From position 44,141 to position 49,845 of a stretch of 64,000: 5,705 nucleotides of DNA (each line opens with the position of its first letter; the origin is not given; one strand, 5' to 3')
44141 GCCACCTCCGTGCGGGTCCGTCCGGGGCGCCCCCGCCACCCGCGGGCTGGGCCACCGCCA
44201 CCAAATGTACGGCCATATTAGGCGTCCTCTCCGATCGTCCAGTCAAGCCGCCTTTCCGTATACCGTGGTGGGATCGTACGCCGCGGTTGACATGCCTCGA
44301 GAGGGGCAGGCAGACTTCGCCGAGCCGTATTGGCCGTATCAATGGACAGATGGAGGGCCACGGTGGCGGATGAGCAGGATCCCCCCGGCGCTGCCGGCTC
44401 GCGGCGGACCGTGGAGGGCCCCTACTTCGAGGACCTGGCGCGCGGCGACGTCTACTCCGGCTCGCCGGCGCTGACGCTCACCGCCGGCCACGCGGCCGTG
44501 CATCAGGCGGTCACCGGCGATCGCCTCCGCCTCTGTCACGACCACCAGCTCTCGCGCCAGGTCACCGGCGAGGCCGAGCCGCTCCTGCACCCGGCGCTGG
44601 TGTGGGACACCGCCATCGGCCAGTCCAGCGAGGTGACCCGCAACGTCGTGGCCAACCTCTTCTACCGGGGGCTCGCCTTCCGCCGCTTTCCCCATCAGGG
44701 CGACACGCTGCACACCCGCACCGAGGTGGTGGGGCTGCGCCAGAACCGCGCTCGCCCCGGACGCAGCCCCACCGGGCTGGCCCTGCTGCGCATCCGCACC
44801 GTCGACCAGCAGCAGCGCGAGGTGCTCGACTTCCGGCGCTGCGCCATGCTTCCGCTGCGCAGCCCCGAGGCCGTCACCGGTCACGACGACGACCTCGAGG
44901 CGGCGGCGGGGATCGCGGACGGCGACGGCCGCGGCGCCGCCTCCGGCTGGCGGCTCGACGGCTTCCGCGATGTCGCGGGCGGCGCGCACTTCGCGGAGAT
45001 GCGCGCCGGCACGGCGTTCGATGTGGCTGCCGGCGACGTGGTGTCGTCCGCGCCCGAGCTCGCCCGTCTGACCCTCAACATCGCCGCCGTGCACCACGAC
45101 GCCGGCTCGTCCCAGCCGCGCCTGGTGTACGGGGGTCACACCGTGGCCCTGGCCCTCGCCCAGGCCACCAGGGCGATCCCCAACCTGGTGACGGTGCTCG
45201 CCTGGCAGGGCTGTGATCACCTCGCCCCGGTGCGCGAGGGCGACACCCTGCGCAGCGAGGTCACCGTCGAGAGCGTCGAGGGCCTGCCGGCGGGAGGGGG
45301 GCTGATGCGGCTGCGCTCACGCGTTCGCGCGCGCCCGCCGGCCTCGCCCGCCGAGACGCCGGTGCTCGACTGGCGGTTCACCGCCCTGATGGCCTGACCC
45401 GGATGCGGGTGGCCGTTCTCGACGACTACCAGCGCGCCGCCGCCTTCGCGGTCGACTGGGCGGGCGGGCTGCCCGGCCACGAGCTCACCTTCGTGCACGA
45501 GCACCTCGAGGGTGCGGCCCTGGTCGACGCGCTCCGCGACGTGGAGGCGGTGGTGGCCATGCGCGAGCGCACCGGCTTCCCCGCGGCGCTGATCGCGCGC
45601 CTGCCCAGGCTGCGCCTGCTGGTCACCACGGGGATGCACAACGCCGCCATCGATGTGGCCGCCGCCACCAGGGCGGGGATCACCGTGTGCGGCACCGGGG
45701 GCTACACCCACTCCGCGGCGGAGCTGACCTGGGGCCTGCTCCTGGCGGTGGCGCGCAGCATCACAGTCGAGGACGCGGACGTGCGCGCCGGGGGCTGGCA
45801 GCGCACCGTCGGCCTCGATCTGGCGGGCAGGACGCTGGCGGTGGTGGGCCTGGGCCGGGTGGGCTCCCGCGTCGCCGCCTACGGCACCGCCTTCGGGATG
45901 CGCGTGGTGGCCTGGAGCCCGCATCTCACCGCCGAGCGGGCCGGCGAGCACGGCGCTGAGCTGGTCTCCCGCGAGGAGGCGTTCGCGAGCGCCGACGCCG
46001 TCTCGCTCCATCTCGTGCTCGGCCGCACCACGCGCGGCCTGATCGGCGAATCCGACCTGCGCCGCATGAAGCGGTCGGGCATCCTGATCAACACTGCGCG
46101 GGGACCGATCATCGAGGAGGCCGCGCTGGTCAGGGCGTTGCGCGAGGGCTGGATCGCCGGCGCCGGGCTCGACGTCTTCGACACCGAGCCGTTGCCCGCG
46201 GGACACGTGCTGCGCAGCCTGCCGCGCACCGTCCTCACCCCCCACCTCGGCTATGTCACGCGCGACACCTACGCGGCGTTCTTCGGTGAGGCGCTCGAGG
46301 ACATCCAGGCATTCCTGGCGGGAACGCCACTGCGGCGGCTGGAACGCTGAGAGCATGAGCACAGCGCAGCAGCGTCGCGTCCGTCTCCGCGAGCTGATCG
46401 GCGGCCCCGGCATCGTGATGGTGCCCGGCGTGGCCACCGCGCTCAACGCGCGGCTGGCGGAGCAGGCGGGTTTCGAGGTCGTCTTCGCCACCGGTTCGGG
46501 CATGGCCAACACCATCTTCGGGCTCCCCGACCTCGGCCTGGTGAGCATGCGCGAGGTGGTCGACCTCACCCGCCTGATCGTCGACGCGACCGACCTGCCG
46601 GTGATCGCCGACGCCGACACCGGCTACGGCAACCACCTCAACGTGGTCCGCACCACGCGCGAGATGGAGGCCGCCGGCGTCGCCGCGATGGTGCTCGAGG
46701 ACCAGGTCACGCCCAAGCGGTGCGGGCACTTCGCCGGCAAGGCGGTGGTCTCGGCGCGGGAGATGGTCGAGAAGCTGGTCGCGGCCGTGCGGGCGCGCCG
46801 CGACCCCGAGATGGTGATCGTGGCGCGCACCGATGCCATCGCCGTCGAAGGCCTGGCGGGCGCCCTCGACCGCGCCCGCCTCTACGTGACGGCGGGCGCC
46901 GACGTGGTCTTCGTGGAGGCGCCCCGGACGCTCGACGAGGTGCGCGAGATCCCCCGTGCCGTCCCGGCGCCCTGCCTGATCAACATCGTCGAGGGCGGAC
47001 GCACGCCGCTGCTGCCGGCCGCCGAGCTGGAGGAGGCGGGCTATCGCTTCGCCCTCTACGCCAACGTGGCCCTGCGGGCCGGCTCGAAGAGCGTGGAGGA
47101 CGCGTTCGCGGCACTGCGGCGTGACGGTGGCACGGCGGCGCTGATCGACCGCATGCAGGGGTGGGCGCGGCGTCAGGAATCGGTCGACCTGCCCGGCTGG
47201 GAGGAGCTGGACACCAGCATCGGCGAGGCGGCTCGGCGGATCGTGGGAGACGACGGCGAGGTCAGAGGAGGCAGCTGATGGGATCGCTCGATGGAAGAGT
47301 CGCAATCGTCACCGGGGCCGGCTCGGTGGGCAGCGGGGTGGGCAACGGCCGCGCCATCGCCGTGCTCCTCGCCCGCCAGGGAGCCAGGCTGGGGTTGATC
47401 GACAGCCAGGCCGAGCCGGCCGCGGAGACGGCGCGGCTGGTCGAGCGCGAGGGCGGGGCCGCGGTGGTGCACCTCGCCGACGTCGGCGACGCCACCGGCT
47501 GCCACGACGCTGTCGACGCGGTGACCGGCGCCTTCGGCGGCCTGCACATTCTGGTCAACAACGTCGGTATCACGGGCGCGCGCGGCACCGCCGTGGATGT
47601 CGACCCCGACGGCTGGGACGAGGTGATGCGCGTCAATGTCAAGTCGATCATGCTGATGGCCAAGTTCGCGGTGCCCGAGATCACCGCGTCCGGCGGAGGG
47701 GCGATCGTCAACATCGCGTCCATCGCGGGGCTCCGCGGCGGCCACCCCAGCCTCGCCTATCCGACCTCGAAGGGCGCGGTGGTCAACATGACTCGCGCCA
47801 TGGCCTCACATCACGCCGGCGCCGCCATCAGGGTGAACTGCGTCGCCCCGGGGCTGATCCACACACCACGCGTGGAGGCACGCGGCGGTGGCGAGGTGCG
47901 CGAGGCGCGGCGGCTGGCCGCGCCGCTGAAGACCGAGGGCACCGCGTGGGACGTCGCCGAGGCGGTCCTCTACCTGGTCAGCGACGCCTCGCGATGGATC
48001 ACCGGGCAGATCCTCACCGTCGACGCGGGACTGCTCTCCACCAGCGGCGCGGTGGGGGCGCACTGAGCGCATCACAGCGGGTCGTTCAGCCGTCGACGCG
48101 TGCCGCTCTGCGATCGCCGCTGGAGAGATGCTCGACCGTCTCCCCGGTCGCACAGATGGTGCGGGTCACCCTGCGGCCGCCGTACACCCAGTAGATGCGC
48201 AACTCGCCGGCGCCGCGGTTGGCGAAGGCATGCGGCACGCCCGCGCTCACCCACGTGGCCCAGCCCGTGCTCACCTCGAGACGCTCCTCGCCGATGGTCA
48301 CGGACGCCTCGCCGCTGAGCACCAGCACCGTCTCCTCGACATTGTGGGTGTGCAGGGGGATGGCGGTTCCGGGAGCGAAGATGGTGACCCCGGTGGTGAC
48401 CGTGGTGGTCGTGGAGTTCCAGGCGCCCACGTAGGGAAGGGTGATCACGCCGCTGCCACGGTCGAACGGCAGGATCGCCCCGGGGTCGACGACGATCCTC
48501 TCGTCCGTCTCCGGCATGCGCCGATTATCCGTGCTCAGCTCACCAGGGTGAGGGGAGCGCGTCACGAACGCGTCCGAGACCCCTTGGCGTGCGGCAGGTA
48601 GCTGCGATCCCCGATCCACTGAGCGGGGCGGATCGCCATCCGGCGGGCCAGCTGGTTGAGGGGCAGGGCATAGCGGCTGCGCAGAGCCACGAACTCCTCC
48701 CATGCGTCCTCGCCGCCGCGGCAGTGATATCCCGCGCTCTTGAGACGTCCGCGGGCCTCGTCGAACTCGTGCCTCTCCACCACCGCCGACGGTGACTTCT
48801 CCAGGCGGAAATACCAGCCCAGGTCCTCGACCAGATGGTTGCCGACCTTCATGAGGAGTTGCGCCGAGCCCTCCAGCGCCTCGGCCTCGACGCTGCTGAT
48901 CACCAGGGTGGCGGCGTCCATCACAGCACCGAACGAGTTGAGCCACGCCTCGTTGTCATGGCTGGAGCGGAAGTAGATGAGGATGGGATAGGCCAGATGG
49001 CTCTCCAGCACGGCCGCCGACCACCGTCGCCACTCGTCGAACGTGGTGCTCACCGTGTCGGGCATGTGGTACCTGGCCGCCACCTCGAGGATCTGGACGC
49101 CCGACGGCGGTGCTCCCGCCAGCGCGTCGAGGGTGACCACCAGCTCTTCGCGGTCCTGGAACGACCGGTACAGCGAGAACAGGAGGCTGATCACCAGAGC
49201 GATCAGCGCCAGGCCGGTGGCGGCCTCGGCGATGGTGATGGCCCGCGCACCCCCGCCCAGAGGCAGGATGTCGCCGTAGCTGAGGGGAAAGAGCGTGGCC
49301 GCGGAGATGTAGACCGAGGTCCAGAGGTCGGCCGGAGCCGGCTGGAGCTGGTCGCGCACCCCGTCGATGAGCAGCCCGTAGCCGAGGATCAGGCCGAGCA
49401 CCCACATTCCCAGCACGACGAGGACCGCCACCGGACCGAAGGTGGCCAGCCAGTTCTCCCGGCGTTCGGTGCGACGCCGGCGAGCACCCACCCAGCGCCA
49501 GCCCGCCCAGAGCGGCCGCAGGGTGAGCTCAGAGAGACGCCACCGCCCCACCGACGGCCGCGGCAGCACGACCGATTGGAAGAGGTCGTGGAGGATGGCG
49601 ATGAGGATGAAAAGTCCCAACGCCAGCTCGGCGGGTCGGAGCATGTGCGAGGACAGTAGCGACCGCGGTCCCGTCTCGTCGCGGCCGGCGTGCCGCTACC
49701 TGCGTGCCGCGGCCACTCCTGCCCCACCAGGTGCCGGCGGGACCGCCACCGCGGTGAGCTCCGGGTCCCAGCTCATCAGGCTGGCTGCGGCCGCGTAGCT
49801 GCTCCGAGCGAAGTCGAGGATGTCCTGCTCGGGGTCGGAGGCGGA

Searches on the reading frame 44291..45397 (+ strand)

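Call 8: search_protein_families(library=pfam, proteins=[window:44291-45397:+], max_evalue=0.001)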
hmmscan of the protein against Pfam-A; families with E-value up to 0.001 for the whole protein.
window:44291-45397:+ (368 aa): 2 families
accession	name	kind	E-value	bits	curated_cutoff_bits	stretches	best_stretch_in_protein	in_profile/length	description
PF19315.5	MC_hydratase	-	6e-06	26.1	26.5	1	42-292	20-280/353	Mesaconyl-CoA hydratase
PF01575.25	MaoC_dehydratas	-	0.00016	21.7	27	0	277-329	51-104/123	MaoC like domain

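Call 53: search_protein_families(library=ncbifam, proteins=[window:44291-45397:+], max_evalue=1e-10)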
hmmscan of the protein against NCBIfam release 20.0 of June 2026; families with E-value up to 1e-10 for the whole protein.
window:44291-45397:+ (368 aa): 1 family
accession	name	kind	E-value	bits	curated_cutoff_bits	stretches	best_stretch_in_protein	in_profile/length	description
NF038241.1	RipB_Ich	equivalog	6.3e-15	55.5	340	0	39-189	17-164/175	(R)-specific enoyl-CoA hydratase RipB/Ich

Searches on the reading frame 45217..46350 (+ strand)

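Call 31: search_protein_families(library=pfam, proteins=[window:45217-46350:+], max_evalue=0.001)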
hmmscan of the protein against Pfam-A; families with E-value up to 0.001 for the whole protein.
window:45217-46350:+ (377 aa): 3 families
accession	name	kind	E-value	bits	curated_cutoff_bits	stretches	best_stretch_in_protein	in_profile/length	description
PF02826.25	2-Hacid_dh_C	-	2.2e-55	187.3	25.1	1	173-345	2-178/178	D-isomer specific 2-hydroxyacid dehydrogenase, NAD binding domain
PF00389.36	2-Hacid_dh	-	3.4e-14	53.1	24.6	1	88-373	20-130/134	D-isomer specific 2-hydroxyacid dehydrogenase, catalytic domain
PF13241.12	NAD_binding_7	-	9.4e-05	23.4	22.1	1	200-295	3-93/104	Putative NAD(P)-binding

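Call 53: search_protein_families(library=ncbifam, proteins=[window:45217-46350:+], max_evalue=1e-10)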
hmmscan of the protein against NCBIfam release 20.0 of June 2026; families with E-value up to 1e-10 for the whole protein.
window:45217-46350:+ (377 aa): 21 families
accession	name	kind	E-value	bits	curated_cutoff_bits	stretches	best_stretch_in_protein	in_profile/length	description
NF009714.1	PRK13243.1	equivalog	6.2e-64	216.4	455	1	101-369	38-315/332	glyoxylate reductase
TIGR01327.1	PGDH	equivalog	9e-63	212.8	454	1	93-371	25-305/525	phosphoglycerate dehydrogenase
NF005069.0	PRK06487.1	equivalog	5.1e-51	173.6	448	1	94-375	34-319/320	2-hydroxyacid dehydrogenase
NF008759.0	PRK11790.1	equivalog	6.1e-41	140.4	404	1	89-353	35-303/410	phosphoglycerate dehydrogenase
NF011938.0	PRK15409.1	equivalog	1.4e-39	136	492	1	104-369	41-311/324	glyoxylate/hydroxypyruvate reductase GhrB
NF006263.0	PRK08410.1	equivalog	1.4e-36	126.5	389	1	114-368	46-308/311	D-2-hydroxyacid dehydrogenase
NF005387.0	PRK06932.1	equivalog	2.8e-36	125.1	492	1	97-367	33-310/314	2-hydroxyacid dehydrogenase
NF041369.1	Dhydh_Halo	equivalog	3.9e-34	118.3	400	1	136-352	62-280/305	D-2-hydroxyacid dehydrogenase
NF005750.0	PRK07574.1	equivalog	9.8e-34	117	329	1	99-373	81-363/386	NAD-dependent formate dehydrogenase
NF000492.1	vanH_gen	exception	4.5e-28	98.2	540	1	137-324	72-255/312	D-lactate dehydrogenase VanH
NF005027.0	PRK06436.1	equivalog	2.8e-25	89.1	261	1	145-371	63-284/303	2-hydroxyacid dehydrogenase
NF000371.1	vanH_Agroup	exception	7e-24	84.6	700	1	135-324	75-260/322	VanH-A/VanH-Pt family D-lactate dehydrogenase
NF000004.1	vanH-D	exception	1e-23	84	550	1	136-324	77-261/323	D-lactate dehydrogenase VanH-D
NF000128.1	vanH-Sc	exception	1.7e-23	83.3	650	1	135-324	90-275/337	D-lactate dehydrogenase VanH-Sc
NF000112.1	vanH-Amyco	exception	5.1e-23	81.9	625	1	138-324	102-284/348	VanH-AOV family D-lactate dehydrogenase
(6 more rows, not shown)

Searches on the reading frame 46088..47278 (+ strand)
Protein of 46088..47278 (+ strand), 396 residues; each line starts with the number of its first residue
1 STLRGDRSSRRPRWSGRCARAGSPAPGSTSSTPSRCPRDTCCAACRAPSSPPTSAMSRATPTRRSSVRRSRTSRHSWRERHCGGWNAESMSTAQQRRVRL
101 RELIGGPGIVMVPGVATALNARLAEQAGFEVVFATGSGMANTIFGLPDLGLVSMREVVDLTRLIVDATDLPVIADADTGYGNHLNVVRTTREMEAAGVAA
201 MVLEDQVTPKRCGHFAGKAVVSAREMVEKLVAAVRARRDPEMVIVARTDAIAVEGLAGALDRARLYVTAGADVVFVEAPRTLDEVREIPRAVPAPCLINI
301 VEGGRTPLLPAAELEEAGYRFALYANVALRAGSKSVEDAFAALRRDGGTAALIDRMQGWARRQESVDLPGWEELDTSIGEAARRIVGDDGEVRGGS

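Call 31: search_protein_families(library=pfam, proteins=[window:46088-47278:+], max_evalue=0.001)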
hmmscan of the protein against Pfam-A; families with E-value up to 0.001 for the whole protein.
window:46088-47278:+ (396 aa): 3 families
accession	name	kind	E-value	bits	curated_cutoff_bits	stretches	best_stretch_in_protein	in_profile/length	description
PF13714.12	PEP_mutase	-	3.6e-42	145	31.5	1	101-342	2-238/240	Phosphoenolpyruvate phosphomutase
PF00463.27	ICL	-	2.4e-15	56.5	26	1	171-270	151-253/526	Isocitrate lyase family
PF03060.21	NMO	-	0.00025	21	28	0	108-174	136-198/331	Nitronate monooxygenase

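Call 53: search_protein_families(library=ncbifam, proteins=[window:46088-47278:+], max_evalue=1e-10)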
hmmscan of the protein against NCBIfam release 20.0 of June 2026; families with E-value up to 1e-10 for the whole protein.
window:46088-47278:+ (396 aa): 8 families
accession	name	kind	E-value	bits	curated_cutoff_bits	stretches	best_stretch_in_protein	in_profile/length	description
TIGR02317.1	prpB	equivalog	1.4e-89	300.1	354.4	1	97-378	2-282/285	methylisocitrate lyase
NF008455.0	PRK11320.1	equivalog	7.4e-81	271.6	353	1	110-371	21-282/295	methylisocitrate lyase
TIGR02319.1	CPEP_Pphonmut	equivalog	2.7e-69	233.6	420.05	1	99-356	7-264/294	carboxyvinyl-carboxyphosphonate phosphorylmutase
TIGR02320.1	PEP_mutase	equivalog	5.7e-36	124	319.55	1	100-350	1-264/284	phosphoenolpyruvate mutase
TIGR02321.1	Pphn_pyruv_hyd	equivalog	4.2e-33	114.7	374.4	1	117-351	24-261/290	phosphonopyruvate hydrolase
TIGR01346.1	isocit_lyase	equivalog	1.8e-19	69.5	275.9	1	170-271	151-255/527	isocitrate lyase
NF011645.0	PRK15063.1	equivalog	2.8e-17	62.7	562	1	170-262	148-243/430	isocitrate lyase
NF005074.0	PRK06498.1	equivalog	2.4e-11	43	446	1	170-252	179-265/531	isocitrate lyase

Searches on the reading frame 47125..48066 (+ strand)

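Call 31: search_protein_families(library=pfam, proteins=[window:47125-48066:+], max_evalue=0.001)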
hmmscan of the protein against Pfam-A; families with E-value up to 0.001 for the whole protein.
window:47125-48066:+ (313 aa): 2 families
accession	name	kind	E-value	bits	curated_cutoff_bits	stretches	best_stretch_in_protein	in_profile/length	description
PF13561.12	adh_short_C2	-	2.6e-57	194.5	27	1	75-303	9-235/236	Enoyl-(Acyl carrier protein) reductase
PF00106.31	adh_short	-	3.9e-43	147.6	26.6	1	59-251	2-188/195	short chain dehydrogenase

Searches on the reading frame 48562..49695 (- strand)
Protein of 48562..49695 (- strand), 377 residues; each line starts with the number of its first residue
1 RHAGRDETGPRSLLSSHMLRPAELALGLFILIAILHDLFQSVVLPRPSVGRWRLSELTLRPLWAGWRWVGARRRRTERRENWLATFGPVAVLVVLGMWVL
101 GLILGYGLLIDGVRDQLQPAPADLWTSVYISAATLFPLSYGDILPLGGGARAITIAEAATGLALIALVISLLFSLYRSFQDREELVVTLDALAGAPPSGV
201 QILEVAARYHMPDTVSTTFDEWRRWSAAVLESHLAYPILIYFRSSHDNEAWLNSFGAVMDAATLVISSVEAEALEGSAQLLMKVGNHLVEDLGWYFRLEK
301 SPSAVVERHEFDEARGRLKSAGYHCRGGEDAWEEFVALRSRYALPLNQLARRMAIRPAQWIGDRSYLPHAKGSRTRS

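Call 31: search_protein_families(library=pfam, proteins=[window:48562-49695:-], max_evalue=0.001)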
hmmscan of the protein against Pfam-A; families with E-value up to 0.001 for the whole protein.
window:48562-49695:- (377 aa): 1 family
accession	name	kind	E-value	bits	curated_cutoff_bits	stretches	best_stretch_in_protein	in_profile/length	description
PF07885.22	Ion_trans_2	-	4.9e-08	33.2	22.5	1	108-175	16-76/79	Ion channel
